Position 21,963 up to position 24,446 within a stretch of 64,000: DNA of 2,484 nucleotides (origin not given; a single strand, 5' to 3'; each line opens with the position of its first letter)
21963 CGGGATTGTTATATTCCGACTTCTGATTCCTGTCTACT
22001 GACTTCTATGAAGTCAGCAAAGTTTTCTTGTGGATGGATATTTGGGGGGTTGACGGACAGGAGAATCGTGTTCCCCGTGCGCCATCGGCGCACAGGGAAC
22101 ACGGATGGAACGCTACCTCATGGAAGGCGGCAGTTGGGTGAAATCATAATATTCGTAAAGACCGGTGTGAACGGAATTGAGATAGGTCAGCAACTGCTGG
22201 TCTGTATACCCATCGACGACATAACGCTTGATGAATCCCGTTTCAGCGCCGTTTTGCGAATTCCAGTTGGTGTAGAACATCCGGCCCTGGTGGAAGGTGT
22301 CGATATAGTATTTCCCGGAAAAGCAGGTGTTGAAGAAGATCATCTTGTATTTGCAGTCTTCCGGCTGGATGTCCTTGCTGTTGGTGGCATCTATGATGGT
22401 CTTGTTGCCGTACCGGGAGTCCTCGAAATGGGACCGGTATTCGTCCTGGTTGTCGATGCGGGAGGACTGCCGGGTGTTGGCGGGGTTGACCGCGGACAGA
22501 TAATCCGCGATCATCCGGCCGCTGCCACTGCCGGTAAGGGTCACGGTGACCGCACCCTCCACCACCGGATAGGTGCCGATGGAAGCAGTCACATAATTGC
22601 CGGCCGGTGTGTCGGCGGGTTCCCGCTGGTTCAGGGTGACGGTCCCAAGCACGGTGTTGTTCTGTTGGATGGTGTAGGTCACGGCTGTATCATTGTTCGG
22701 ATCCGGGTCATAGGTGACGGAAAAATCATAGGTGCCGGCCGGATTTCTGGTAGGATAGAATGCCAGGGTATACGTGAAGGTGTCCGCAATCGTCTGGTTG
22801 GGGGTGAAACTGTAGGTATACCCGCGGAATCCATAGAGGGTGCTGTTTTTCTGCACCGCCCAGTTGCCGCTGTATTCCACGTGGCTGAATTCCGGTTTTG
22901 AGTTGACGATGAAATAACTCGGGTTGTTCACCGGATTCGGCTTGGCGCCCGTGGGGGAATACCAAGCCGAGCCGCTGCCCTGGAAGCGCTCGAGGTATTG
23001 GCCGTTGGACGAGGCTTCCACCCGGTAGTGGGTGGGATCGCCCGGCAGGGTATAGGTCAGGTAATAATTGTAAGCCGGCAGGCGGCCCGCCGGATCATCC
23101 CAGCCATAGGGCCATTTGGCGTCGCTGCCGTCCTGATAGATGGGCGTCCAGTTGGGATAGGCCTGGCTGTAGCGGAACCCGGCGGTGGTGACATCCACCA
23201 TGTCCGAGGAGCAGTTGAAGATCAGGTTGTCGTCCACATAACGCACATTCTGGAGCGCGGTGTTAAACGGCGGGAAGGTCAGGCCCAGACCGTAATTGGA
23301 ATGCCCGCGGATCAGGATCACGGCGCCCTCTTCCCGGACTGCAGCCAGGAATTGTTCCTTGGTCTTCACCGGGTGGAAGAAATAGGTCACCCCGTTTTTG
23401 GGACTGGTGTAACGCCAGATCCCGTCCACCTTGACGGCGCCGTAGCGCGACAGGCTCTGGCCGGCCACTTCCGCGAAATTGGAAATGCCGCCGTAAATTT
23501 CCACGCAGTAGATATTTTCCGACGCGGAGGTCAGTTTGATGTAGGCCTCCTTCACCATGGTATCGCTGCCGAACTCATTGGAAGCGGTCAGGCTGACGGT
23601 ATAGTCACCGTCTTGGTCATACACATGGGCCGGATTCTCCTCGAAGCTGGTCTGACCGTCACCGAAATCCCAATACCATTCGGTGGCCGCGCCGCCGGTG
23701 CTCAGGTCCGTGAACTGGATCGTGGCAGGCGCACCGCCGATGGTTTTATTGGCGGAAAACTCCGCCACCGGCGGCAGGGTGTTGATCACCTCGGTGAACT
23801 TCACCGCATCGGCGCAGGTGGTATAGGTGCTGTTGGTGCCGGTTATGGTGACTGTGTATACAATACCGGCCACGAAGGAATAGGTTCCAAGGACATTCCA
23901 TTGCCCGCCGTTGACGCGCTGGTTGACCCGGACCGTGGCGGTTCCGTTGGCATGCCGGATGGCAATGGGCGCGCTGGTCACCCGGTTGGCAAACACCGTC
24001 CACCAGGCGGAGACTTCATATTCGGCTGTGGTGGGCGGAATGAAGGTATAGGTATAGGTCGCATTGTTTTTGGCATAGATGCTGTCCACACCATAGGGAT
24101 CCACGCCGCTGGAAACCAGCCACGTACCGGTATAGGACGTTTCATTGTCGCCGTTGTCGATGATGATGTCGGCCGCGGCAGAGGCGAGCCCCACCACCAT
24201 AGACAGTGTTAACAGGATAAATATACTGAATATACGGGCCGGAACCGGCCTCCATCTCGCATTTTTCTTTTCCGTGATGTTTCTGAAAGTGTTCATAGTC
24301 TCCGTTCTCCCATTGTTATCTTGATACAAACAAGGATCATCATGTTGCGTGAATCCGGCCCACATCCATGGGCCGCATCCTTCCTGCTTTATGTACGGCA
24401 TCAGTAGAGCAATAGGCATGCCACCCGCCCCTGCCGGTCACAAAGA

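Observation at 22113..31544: Three tandem secreted paralogs with a 1-2-3 gradient of a 666-bp CBD-like+PKD module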

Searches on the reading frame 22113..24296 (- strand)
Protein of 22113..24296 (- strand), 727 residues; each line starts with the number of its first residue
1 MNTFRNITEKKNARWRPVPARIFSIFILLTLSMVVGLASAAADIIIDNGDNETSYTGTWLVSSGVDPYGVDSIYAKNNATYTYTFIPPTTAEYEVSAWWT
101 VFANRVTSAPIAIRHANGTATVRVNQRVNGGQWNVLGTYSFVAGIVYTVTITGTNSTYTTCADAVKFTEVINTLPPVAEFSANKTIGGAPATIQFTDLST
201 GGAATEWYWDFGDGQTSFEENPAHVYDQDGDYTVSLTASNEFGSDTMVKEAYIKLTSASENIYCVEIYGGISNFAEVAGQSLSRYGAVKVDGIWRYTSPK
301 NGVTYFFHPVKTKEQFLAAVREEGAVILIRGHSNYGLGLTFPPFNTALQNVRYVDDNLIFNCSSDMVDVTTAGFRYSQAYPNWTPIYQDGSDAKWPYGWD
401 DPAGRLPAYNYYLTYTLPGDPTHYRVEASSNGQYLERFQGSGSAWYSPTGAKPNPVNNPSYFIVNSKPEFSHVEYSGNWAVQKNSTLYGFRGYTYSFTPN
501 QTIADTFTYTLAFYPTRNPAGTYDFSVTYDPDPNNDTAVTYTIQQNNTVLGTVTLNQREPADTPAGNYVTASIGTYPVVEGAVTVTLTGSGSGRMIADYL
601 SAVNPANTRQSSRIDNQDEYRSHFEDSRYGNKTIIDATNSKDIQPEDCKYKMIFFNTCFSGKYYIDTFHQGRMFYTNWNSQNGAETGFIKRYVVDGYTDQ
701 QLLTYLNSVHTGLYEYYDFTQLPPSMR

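Call 3: search_protein_families(library=pfam, proteins=[window:22113-24296:-], max_evalue=1)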
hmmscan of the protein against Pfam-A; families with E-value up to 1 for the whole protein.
window:22113-24296:- (727 aa): 6 families
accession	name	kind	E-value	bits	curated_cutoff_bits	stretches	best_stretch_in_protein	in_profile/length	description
PF25275.1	Golvesin_C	-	1.6e-34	119.2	31.6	2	44-168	1-131/132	Golvesin C-terminal domain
PF18911.6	PKD_4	-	5.8e-16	58.8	27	1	175-253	3-83/85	PKD domain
PF00801.26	PKD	-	1.3e-13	51.2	23.5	1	179-246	3-73/80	PKD domain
PF10989.13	DUF2808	-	0.0028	18.1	25.3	1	495-536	91-134/146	Protein of unknown function (DUF2808)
PF00630.25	Filamin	-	0.0079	17.4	26.9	0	65-96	45-79/93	Filamin/ABP280 repeat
PF18981.6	InlK_D3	-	0.079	13.5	25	0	227-245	47-65/75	Internalin K domain (D3/D4)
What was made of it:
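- Domains: Golvesin_C and PKD lie above Pfam cutoffs (call 3). There are 2-4 CBM-like domains per protein plus PKD spacers (call 3).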

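Call 4: search_protein_families(library=ncbifam, proteins=[window:22113-24296:-], max_evalue=1)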
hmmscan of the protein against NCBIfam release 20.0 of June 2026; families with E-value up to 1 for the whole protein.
window:22113-24296:- (727 aa): 1 family
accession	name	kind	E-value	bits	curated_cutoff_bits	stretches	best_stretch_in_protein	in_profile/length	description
TIGR00864.1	PCC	subfamily_domain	0.00012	18.6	1861.4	1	146-246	1368-1467/2700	polycystin cation channel protein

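Call 9: search_solved_structures(query=window:22113-24296:-, max_evalue=1, show_alignments=2)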
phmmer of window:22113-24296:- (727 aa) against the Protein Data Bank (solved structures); distinct sequences matched with E-value up to 1: 14.
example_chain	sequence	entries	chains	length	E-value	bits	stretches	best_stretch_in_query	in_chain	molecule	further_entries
6f2p_A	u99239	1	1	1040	2e-18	69.2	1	42-170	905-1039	Paenibacillus xanthan lyase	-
1l0q_A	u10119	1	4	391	8.7e-15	57.2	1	151-254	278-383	Surface layer protein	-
9lqj_A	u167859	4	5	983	2.1e-14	55.9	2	201-262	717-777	Collagenase ColH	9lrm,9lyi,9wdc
9lrk_A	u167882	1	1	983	2.1e-14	55.9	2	201-262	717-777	Collagenase ColH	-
2kzw_A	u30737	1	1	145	7.3e-11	44.2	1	169-246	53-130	Uncharacterized protein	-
4u7k_A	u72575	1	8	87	5.1e-08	34.8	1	200-247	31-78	ColH protein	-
4u6t_A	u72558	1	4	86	5.2e-08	34.8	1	200-247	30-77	ColH protein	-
4l9d_A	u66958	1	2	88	1.1e-07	33.7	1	173-246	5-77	Protease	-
4jgu_A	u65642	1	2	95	6.6e-07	31.1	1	201-253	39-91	ColH protein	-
6aem_A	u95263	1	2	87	1.4e-06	30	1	175-245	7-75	PKD domain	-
4aqo_A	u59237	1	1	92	7.7e-06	27.6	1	171-245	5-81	COLLAGENASE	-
4jrw_A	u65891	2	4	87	2.3e-05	26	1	177-245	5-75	Collagenase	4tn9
2y72_A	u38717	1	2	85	4.5e-05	25.1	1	199-245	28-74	COLLAGENASE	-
3b1b_A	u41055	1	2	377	0.042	15.3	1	429-468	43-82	Carbonic anhydrase 1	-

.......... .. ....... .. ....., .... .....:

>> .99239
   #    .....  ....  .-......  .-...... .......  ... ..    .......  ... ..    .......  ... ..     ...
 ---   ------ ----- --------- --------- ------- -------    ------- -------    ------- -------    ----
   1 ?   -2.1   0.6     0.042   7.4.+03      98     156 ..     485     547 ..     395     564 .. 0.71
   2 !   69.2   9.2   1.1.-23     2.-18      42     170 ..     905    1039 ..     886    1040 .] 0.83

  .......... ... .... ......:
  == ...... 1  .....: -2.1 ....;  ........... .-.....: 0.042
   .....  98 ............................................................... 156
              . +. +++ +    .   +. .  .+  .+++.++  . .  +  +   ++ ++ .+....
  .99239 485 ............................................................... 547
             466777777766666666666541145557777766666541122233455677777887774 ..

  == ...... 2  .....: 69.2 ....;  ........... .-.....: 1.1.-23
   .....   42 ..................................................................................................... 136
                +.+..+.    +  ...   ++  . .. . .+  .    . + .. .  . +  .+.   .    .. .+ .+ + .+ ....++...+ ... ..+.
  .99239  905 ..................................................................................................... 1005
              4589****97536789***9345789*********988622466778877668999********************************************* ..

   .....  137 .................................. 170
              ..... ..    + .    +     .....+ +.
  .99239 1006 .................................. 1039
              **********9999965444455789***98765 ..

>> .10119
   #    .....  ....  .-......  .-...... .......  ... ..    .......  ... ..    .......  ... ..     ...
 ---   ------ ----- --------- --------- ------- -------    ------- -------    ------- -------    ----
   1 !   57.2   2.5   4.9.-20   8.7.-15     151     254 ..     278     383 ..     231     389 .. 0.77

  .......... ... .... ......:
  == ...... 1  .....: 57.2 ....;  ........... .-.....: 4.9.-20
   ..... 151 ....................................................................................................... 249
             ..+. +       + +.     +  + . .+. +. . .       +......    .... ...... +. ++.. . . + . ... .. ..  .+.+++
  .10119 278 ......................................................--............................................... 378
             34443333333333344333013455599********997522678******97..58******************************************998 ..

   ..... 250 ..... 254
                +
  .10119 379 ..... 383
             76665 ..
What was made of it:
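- On Golvesin_C (PF25275) / CBM6-CBM35-CBM36-like: The N-terminal copies are assigned by sequence only (call 9).
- Closest known: Clostridial collagenases ColG/ColH. Same: The PKD domains match by sequence (call 9).
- The N-terminal CBM matches the xanthan lyase 6F2P C-terminal module (E 2e-18, call 9).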

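Call 63: list_cluster_members(proteins=[window:22116-24296:-, window:24769-27615:-, window:28032-31544:-, P0005, P0006, P0046, P0009, P0018, P0021, P0008])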
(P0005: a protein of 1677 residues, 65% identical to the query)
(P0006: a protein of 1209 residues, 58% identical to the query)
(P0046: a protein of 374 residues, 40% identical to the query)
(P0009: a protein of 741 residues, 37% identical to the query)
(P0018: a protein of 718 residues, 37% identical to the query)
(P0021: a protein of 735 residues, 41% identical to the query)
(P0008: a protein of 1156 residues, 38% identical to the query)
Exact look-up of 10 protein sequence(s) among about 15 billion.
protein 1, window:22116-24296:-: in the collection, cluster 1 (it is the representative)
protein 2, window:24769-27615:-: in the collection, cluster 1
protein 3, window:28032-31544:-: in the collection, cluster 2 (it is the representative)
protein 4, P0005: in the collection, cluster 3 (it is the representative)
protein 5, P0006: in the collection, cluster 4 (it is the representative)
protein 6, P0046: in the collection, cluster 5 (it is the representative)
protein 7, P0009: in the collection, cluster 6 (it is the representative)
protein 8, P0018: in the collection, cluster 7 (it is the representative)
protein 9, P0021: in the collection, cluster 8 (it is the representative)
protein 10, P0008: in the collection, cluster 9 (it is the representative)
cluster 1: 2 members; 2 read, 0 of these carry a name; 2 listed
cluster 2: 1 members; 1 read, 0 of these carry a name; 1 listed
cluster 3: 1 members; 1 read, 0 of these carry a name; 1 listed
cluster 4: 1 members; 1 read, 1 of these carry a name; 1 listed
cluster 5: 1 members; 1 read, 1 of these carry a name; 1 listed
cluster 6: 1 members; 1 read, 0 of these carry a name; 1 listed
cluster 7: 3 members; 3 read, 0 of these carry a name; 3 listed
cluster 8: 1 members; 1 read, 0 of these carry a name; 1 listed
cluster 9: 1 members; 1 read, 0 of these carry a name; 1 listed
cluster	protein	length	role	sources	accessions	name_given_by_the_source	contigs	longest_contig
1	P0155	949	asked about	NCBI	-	-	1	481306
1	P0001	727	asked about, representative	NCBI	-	-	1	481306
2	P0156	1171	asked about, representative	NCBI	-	-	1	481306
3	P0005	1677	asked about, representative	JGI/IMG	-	-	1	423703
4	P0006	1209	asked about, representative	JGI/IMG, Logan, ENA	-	PKD repeat protein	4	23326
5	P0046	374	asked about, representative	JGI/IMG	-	hypothetical protein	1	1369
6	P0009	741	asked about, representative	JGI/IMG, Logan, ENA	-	-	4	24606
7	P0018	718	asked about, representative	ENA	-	-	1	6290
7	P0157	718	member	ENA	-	-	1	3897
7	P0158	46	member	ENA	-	-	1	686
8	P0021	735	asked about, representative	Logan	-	-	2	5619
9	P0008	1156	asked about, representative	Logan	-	-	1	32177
